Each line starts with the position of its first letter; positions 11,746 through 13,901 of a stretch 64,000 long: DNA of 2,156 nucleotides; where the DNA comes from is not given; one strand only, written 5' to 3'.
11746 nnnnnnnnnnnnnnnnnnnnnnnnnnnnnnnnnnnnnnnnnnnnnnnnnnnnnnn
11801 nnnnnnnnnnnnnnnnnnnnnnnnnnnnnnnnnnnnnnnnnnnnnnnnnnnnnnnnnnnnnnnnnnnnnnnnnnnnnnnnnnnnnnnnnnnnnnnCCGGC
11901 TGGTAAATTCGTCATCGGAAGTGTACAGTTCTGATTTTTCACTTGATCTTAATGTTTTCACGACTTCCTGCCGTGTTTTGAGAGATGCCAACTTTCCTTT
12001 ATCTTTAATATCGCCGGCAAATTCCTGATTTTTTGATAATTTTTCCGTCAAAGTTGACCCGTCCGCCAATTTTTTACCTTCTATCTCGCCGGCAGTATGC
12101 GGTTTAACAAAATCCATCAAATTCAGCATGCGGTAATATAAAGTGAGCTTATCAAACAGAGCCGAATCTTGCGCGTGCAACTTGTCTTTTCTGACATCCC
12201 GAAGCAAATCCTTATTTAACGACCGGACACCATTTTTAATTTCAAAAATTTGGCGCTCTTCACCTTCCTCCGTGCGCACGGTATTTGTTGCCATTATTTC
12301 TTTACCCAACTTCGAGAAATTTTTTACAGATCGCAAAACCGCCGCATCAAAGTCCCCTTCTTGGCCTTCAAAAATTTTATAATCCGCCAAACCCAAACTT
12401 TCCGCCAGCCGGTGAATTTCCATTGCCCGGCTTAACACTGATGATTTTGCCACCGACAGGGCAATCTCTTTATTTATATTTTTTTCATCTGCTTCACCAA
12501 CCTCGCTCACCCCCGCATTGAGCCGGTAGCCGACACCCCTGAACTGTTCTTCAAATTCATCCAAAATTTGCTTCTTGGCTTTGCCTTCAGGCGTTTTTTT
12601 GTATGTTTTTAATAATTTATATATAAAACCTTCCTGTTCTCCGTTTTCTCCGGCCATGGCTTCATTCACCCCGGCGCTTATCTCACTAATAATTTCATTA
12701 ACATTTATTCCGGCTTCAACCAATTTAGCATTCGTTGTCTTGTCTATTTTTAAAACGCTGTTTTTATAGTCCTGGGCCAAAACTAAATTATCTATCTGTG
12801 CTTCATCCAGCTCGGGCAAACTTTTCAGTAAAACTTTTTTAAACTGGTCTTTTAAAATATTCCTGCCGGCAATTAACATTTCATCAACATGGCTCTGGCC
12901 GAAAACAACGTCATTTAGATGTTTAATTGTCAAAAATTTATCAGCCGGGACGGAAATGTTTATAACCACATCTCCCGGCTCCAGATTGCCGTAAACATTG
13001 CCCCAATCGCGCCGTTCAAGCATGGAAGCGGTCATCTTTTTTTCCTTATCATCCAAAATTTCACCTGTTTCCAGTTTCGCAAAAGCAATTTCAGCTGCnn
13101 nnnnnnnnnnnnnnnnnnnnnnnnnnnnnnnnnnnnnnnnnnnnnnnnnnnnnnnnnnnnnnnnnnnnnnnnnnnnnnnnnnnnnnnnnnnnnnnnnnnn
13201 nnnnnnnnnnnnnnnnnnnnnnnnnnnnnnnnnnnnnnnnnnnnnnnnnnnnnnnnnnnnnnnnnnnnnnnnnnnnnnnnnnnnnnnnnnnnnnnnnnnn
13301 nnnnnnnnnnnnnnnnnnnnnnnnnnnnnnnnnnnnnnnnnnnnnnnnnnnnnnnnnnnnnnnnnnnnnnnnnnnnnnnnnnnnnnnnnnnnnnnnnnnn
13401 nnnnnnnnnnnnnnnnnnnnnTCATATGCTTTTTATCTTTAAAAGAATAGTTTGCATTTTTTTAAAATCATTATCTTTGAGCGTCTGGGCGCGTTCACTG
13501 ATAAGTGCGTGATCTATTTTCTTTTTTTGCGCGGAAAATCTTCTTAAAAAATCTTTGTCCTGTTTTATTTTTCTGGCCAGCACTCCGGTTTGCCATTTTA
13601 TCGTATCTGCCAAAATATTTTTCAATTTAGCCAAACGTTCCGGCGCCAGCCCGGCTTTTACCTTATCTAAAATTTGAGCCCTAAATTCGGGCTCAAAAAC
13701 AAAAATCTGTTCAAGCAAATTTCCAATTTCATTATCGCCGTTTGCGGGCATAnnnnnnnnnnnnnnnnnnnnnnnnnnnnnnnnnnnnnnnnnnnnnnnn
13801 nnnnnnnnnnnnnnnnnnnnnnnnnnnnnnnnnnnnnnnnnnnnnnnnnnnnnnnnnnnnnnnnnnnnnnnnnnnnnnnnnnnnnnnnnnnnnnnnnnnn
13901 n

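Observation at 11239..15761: Operon FkbM methyltransferase - GT-B glycosyltransferase - 109-aa protein - 728-aa coiled-coil protein with divergent GGDEF-like palm motif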

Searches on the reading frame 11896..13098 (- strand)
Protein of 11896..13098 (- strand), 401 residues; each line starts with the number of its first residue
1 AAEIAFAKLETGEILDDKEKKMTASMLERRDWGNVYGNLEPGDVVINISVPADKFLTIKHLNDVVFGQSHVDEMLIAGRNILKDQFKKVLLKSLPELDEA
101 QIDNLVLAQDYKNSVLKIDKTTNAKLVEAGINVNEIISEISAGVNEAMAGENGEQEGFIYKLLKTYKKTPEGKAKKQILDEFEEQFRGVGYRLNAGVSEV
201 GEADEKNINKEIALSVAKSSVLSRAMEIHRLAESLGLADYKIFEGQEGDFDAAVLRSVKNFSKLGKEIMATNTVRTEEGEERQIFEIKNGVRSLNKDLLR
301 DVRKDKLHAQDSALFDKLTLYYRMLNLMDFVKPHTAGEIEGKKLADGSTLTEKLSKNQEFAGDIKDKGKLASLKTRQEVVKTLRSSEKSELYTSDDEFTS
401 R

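Call 84: predict_structure(alignment_id=A7)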
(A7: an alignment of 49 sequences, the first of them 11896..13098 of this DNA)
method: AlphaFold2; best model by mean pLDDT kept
length: 401 residues; sequences in the alignment: 49
mean_pLDDT: 93.4   pTM: 0.90
mean pLDDT of the five models: 93.4, 93.4, 93.3, 93.2, 92.9
residues with pLDDT >= 90: 343; 70-90: 57; 50-70: 1; < 50: 0
segments of 3 or more residues with pLDDT < 50: none
pLDDT, mean of each block of 10 residues (from residue 1): 92 96 94 95 98 91 96 96 98 96 94 96 98 96 97 89 97 97 95 97 93 97 95 95 84 94 95 95 92 90 89 95 89 90 94 96 96 94 84 76 68
secondary structure, 60 per line:
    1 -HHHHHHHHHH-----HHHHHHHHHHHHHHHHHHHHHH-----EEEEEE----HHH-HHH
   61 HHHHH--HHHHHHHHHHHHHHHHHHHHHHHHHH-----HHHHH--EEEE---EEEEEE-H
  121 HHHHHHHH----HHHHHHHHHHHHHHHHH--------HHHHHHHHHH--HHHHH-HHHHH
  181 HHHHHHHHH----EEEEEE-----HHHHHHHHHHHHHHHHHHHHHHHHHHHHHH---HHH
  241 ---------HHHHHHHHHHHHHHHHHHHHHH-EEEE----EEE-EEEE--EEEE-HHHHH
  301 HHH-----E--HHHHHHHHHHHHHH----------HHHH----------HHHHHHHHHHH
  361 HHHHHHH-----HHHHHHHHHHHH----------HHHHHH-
elements in order: H2-11 H17-38 E44-49 H58-65 H68-93 H99-103 E106-109 E113-118 H120-128 H133-149 H158-167 H170-174 H176-189 E194-199 H205-234 H250-271 E273-276 E281-283 E285-288 E291-294 H296-303 H312-325 H336-339 H350-367 H373-384 H395-400
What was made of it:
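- The 110-510 sub-model: pLDDT 93.4 (call 84).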

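Call 86: fold_search(model_id=the predicted structure, library=pdb)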
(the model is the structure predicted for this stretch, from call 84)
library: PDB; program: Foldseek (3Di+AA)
matches with E <= 10: 148; with E <= 0.001: 0
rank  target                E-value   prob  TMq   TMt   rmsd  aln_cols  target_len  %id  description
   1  4u7c_A                3.5e-01  0.11  0.15  0.14  25.8       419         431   10  Structure of DNA polymerase kappa in complex with benzopyrene adducted DNA (released 2016-01-27)
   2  4u7c_B                4.2e-01  0.11  0.15  0.15  25.5       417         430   10  Structure of DNA polymerase kappa in complex with benzopyrene adducted DNA (released 2016-01-27)
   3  6brx_A                4.2e-01  0.09  0.14  0.13  25.7       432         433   10  Crystal Structure of Human DNA polymerase kappa in complex with DNA containing the major cisplatin lesion (released 2018-08-22)
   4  8tt3_G                5.3e-01  0.13  0.17  0.23  14.8       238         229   13  S. thermodepolymerans KpsM-KpsE in Glycolipid 2 state with rigid body fitted KpsT (released 2024-04-17)
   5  5axl_A                7.4e-01  0.20  0.19  0.31  16.6       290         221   11  Crystal structure of Thg1 like protein (TLP) with GTP (released 2016-08-03)
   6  6rbg_A                7.8e-01  0.06  0.13  0.15  32.4       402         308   11  full-length bacterial polysaccharide co-polymerase (released 2020-11-18)
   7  5axk_A                1.1e+00  0.15  0.18  0.30  16.1       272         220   10  Crystal structure of Thg1 like protein (TLP) (released 2016-08-03)
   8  8tt3_L                1.1e+00  0.13  0.18  0.26  15.0       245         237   12  S. thermodepolymerans KpsM-KpsE in Glycolipid 2 state with rigid body fitted KpsT (released 2024-04-17)
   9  3du5_A                1.1e+00  0.02  0.10  0.08  25.8       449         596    8  Structure of the catalytic subunit of telomerase, TERT (released 2008-08-26)
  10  3otd_A                1.2e+00  0.18  0.20  0.30  13.3       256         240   10  Crystal structure of human tRNAHis guanylyltransferase (Thg1)- NaI derivative (released 2010-11-17)
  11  6rko_B                1.2e+00  0.03  0.10  0.10  22.8       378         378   13  Cryo-EM structure of the E. coli cytochrome bd-I oxidase at 2.68 A resolution (released 2019-10-16)
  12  4wp3_E                1.3e+00  0.41  0.20  0.40   8.5       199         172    9  Crystal Structure of Adenylyl cyclase from Mycobacterium avium Ma1120 wild type (released 2015-09-02)
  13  5ng6_A                1.3e+00  0.03  0.12  0.06  30.4       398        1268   12  Crystal structure of FnCas12a bound to a crRNA (released 2017-06-14)
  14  6s91_K                1.5e+00  0.08  0.21  0.10  19.2       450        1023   11  Cryo-EM structure of the Type III-B Cmr-beta bound to cognate target RNA and AMPPnP, state 2 (released 2020-07-08)
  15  7cv1_A                1.6e+00  0.13  0.20  0.29  17.1       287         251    7  Structure of human tRNAHis guanylyltransferase (Thg1) in the presence of human mitochondrial tRNAHis (released 2021-04-07)
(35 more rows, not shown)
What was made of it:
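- Weak fold hits of the N-terminal half are to Y-family polymerases, Thg1/TLP (TMt 0.30-0.35), TERT and LINE-1 RT (call 86).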

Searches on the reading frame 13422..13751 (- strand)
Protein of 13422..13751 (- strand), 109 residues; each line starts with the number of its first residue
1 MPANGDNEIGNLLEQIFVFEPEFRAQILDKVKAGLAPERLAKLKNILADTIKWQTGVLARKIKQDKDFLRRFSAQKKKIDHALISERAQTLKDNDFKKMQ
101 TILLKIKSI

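Call 3: search_protein_families(library=pfam, proteins=[window:13422-13751:-], max_evalue=1)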
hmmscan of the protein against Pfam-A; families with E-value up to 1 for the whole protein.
window:13422-13751:- (109 aa): 2 families
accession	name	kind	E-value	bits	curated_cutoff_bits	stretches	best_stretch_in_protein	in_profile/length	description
PF07195.17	FliD_C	-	0.03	14.2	25.4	1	41-107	171-235/236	Flagellar hook-associated protein 2 C-terminus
PF11460.13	DUF3007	-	0.056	14.1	25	1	28-101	29-93/96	Protein of unknown function (DUF3007)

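Call 4: search_protein_families(library=ncbifam, proteins=[window:13422-13751:-], max_evalue=1)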
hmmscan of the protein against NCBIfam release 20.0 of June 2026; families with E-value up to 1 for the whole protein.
window:13422-13751:- (109 aa): 2 families
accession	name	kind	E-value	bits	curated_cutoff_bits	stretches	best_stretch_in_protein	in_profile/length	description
NF007092.0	PRK09546.1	equivalog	0.082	12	292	1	45-102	174-230/327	zinc transporter ZntB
NF005941.0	PRK07993.1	equivalog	0.1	12.1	477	1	27-76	232-280/334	DNA polymerase III subunit delta'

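Call 5: search_protein_families(library=padloc, proteins=[window:13422-13751:-], max_evalue=1)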
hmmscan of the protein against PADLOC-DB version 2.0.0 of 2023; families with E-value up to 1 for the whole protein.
window:13422-13751:- (109 aa): 1 family
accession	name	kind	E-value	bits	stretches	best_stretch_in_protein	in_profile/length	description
PDLC02751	PbeC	-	0.0006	16.6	1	34-108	441-514/668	PbeC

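Call 61: search_solved_structures(query=A6, max_evalue=10)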
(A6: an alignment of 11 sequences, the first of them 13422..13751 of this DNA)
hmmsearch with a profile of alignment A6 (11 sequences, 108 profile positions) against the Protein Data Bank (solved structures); distinct sequences matched with E-value up to 10: 9.
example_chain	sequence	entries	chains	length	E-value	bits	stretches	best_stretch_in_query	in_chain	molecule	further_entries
6es5_B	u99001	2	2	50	0.18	15.3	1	38-79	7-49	NCBD | Nuclear co-activator binding domain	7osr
7osw_A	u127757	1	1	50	0.24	14.9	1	38-79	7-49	NCBD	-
8e12_A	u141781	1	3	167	0.32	14.4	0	25-50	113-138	BGL14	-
2jh8_A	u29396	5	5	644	0.35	14.3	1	26-78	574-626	VP4 CORE PROTEIN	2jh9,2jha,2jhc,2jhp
7mq8_LM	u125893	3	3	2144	0.57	13.7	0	36-81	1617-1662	HEAT repeat-containing protein 1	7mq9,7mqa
6b9h_A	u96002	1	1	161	0.67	13.4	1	18-63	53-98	Protein Hook homolog 3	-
5j8e_A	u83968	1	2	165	1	12.9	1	18-63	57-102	Protein Hook homolog 3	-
3jwi_A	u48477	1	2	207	2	11.9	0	26-64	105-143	Methyltransferase type 12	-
3jwg_A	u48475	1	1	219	2.5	11.6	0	26-59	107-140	Methyltransferase type 12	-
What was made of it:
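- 13422..13751 (-): Small 109-aa protein that partners the large protein; helical is my expectation from the sequence, not tested. No family hit apart from a sub-threshold PADLOC PbeC match, E=6e-4 (calls 3-5, 61).
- Tried and rejected: Small protein against PDB: nothing (call 61).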
